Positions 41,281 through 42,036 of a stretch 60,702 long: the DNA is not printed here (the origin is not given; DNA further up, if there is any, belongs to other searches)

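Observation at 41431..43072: Overlapping ABC-type ATPase and tiny Cys-rich D...ExK protein: a Septu/PARIS/AbiL-like two-gene layout with an unrecognised effector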

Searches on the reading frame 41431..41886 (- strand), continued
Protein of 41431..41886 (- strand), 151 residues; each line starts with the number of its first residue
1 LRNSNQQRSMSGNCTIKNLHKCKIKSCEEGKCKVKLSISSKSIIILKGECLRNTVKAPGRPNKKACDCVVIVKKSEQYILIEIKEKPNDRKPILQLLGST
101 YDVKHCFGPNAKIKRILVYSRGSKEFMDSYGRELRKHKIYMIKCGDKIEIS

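Call 53: fold_search(model_id=the predicted structure, library=pdb)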
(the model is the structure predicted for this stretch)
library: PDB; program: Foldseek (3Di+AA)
matches with E <= 10: 765; with E <= 0.001: 0
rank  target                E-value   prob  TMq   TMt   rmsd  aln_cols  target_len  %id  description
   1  6qbv_D                6.9e-02  0.30  0.25  0.25   7.2       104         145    8  Structure of the HTLV-2 integrase catalytic core domain in complex with magnesium (dimeric form) (released 2020-09-30)
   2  9f9k_C                7.4e-02  0.38  0.29  0.25  12.7       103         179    7  Crystal structure of MUS81-EME1 bound by compound 15. (released 2024-07-03)
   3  9f9m_C                8.4e-02  0.35  0.29  0.24  12.7       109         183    6  Crystal structure of MUS81-EME1 bound by compound 21. (released 2024-06-19)
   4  6qbv_A                9.5e-02  0.33  0.25  0.24   6.2        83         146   10  Structure of the HTLV-2 integrase catalytic core domain in complex with magnesium (dimeric form) (released 2020-09-30)
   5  1xmx                  1.0e-01  0.85  0.40  0.17   7.2        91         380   15  Crystal structure of protein VC1899 from Vibrio cholerae (released 2004-11-16)
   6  9nl2_A                1.0e-01  0.20  0.26  0.05   9.4       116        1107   14  Structure of R2 retrotransposon protein from Platysternon megacephalum initiating target-primed reverse transcription (released 2025-06-18)
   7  9iab_A                1.1e-01  0.21  0.24  0.14  12.3       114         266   14  Structure of the Argonaute-associated Cas4 family protein 1 (ACE1) from Chroococcidiopsis thermalis (CtACE1) (released 2025-04-23)
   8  6xl1_A                1.2e-01  0.63  0.34  0.15   9.3        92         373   11  crystal structure of cA4-activated Card1(D294N) (released 2020-12-30)
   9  9iac_A                1.2e-01  0.20  0.24  0.14  11.0       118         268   18  Structure of the Argonaute-associated Cas4 family protein 1 (ACE1) from Microcystis aeruginosa (MaACE1) (released 2025-04-23)
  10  9iab_B                1.3e-01  0.18  0.24  0.14  12.8       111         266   15  Structure of the Argonaute-associated Cas4 family protein 1 (ACE1) from Chroococcidiopsis thermalis (CtACE1) (released 2025-04-23)
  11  4u7b_A                1.3e-01  0.13  0.22  0.11  15.8       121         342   13  Crystal structure of a pre-cleavage Mos1 transpososome (released 2015-02-11)
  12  9f9k_A                1.5e-01  0.30  0.29  0.25  12.6       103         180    7  Crystal structure of MUS81-EME1 bound by compound 15. (released 2024-07-03)
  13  5w3y_B                1.5e-01  0.23  0.27  0.13  13.0        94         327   13  Crystal structure of PopP2 C321A in complex with IP6 and AcCoA (released 2017-08-09)
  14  7q5b_A                1.5e-01  0.21  0.23  0.12   7.7       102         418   14  Cryo-EM structure of Ty3 retrotransposon targeting a TFIIIB-bound tRNA gene (released 2022-01-26)
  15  9iac_B                1.6e-01  0.16  0.24  0.14  12.3       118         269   19  Structure of the Argonaute-associated Cas4 family protein 1 (ACE1) from Microcystis aeruginosa (MaACE1) (released 2025-04-23)
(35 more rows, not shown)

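Call 54: search_protein_families(library=pfam, alignment_id=A3, max_evalue=10)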
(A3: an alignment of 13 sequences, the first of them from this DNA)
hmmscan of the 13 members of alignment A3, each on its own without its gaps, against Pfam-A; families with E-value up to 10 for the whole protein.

A. member 1, seq(142 aa): 2 families
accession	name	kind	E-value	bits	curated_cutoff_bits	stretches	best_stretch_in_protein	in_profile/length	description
PF13588.12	HSDR_N_2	-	0.044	14.3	25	1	52-77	34-59/110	Type I restriction enzyme R protein N terminus (HSDR_N)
PF16041.10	APD1-4_M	-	1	10.1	25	1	14-38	42-68/108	E3 ubiquitin-protein ligase APD1-4, middle domain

B. families by the number of members that match (of 13 scanned): 7 families
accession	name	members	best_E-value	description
PF13588.12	HSDR_N_2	3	0.00062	Type I restriction enzyme R protein N terminus (HSDR_N)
PF05720.17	Dicty_CAD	1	0.041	Cell-cell adhesion domain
PF20689.3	bDLD1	1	0.057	Bacterial Death-like domain 1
PF02819.20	Toxin_9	1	0.078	Spider toxin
PF16267.10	DUF4920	1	0.089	Domain of unknown function (DUF4920)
PF16041.10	APD1-4_M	1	1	E3 ubiquitin-protein ligase APD1-4, middle domain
PF23495.1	YbgU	1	3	YbgU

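Call 55: search_protein_families(library=padloc, alignment_id=A3, max_evalue=10)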
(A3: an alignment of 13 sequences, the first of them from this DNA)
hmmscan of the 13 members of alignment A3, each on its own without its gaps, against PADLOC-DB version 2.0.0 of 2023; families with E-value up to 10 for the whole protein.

A. member 1, seq(142 aa): 0 families

B. families by the number of members that match (of 13 scanned): 4 families
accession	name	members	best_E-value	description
PDLC04563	PDC-M29B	5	0.00073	-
PDLC04667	PDC-M47B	1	0.0041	-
PDLC01908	CARF5--CARF_ADA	1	0.0066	-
PDLC02406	Aga_Cas4-like_Nuc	1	0.012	Class II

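Call 56: search_protein_families(library=padloc, proteins=[P0122, P0125, P0127, P0128, P0130], max_evalue=10)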
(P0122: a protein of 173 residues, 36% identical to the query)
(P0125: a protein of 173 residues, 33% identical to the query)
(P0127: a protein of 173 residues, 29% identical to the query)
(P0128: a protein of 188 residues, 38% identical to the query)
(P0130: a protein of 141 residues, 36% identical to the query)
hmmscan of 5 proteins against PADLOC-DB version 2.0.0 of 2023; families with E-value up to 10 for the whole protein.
P0122 (173 aa): 0 families

P0125 (173 aa): 1 family
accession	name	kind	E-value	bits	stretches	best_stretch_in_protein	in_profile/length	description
PDLC04563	PDC-M29B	-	0.028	12.5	1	42-74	64-94/164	-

P0127 (173 aa): 1 family
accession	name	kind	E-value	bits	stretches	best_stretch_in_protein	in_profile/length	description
PDLC04563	PDC-M29B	-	0.00073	17.7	1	43-81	63-99/164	-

P0128 (188 aa): 0 families

P0130 (141 aa): 1 family
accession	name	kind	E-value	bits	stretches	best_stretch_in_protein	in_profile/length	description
PDLC02406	Aga_Cas4-like_Nuc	-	0.012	13.2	1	50-131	174-244/308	Class II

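Call 59: search_protein_families(library=ncbifam, alignment_id=A3, max_evalue=10)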
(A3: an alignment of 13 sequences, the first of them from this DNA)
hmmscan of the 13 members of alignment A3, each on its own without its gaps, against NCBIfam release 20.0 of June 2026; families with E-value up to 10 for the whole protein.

A. member 1, seq(142 aa): 0 families

B. families by the number of members that match (of 13 scanned): 4 families
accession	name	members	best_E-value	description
NF045663.1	diclust_near_Sec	1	0.021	pyridine nucleotide-disulfide oxidoreductase/dicluster-binding protein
NF052499.1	MnslTaseMT1671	1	0.061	mannosyltransferase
TIGR02091.1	glgC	1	0.093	glucose-1-phosphate adenylyltransferase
NF033580.1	transpos_IS5_3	1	0.16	IS5 family transposase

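Call 62: search_protein_families(library=padloc, proteins=[L008:6560-8008:+], max_evalue=1e-10)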
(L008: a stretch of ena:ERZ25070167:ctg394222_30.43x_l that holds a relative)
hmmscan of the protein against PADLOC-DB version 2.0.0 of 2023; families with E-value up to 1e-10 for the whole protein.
L008:6560-8008:+ (483 aa): 34 families (the best 25 are shown)
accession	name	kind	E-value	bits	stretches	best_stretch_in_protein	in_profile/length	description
PDLC04033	PD-T4-4_A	-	2e-39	134.1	1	265-468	248-447/460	-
PDLC04032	PD-T4-4_A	-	2.6e-33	113.7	1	281-435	287-429/474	-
PDLC02979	AriA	-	1.7e-27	95.2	1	15-385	5-373/373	-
PDLC04664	PDC-M47A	-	4.1e-26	89.9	1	306-392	285-373/461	-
PDLC02980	AriA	-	5.3e-23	80.4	1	303-385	221-303/304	-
PDLC03878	NsnB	-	4e-20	70.9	1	14-396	3-292/345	-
PDLC04562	PDC-M29A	-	1.2e-17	62.3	0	345-474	276-405/410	-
PDLC00096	GajA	-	7.7e-17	59.2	1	328-389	275-341/630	AAA ATPase domain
PDLC04710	PDC-M56A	-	2.8e-16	57.5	0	341-388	241-288/382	-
PDLC02358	Old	-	4.6e-16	56.7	0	339-392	283-338/578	Old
PDLC00091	GajA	-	1.4e-15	55.2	1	336-389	292-346/627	AAA ATPase domain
PDLC00071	GajA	-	3.3e-15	53.9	0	342-386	275-323/588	AAA ATPase domain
PDLC00066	GajA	-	7e-15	52.6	1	342-391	280-327/567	AAA ATPase domain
PDLC00099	GajA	-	1.6e-14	51.8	1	325-387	283-346/626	AAA ATPase domain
PDLC00070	GajA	-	3.6e-14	50.3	1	338-385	288-337/596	AAA ATPase domain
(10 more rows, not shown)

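Call 73: search_dna_similar(query=window:41434-41859:-, collection=plasmids, mode=protein, max_evalue=10, max_rows=15)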
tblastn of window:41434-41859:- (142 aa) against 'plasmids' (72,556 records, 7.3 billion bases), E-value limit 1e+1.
Records with a match: 27; places in all: 29; records where one place covers at least 80% of the query: 0.
Best place of each record, by identity: <60% 27.
By first word of the organism name: Bacillus 27.
By predicted mobility (MOB-suite, as given by PLSDB): non-mobilizable 15; mobilizable 11; conjugative 1.
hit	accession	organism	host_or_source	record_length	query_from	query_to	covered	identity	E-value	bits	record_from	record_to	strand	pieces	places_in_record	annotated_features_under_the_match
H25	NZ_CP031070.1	Bacillus sp. JAS24-2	cell culture,soil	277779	62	132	50%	34.2%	6e+0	34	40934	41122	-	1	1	none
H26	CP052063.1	Bacillus thuringiensis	soil sample,soil sample from Harissa ...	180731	63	132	49%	33.3%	2e+0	35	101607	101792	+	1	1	IS4 family transposase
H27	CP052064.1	Bacillus thuringiensis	soil sample,soil sample from Harissa ...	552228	63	132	49%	33.3%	2e+0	35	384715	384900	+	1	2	IS4 family transposase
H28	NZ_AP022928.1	Bacillus cereus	-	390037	63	132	49%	31.9%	2e+0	35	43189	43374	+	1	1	none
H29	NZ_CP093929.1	Bacillus cereus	Bubalus bubalis,cell culture,buffalo ...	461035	63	132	49%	31.9%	2e+0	35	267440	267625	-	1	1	none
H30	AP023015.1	Bacillus cereus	-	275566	63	131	49%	32.4%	5e+0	34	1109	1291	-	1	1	tnp: IS4 family transposase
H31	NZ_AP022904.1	Bacillus cereus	-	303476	63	131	49%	32.4%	5e+0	34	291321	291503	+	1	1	none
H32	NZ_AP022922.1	Bacillus cereus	-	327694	63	131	49%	32.4%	5e+0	34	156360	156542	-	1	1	none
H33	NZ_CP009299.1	Bacillus cereus D17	-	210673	63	131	49%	32.4%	6e+0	34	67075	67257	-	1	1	none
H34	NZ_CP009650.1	Bacillus pseudomycoides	-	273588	63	131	49%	32.4%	6e+0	34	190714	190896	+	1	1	IS4 family transposase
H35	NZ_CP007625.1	Bacillus pseudomycoides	-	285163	63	131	49%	32.4%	6e+0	34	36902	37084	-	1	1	IS4 family transposase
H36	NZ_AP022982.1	Bacillus cereus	-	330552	63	131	49%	32.4%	6e+0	34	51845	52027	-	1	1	none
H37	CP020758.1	Bacillus thuringiensis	Single cell,Tissue, animal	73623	63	131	49%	32.4%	7e+0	34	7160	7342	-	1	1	none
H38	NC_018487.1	Bacillus thuringiensis HD-771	-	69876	63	131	49%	32.4%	1e+1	33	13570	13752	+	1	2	IS4-like element IS231B family transposase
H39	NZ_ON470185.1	Bacillus thuringiensis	-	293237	63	131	49%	32.4%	9e+0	33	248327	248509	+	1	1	none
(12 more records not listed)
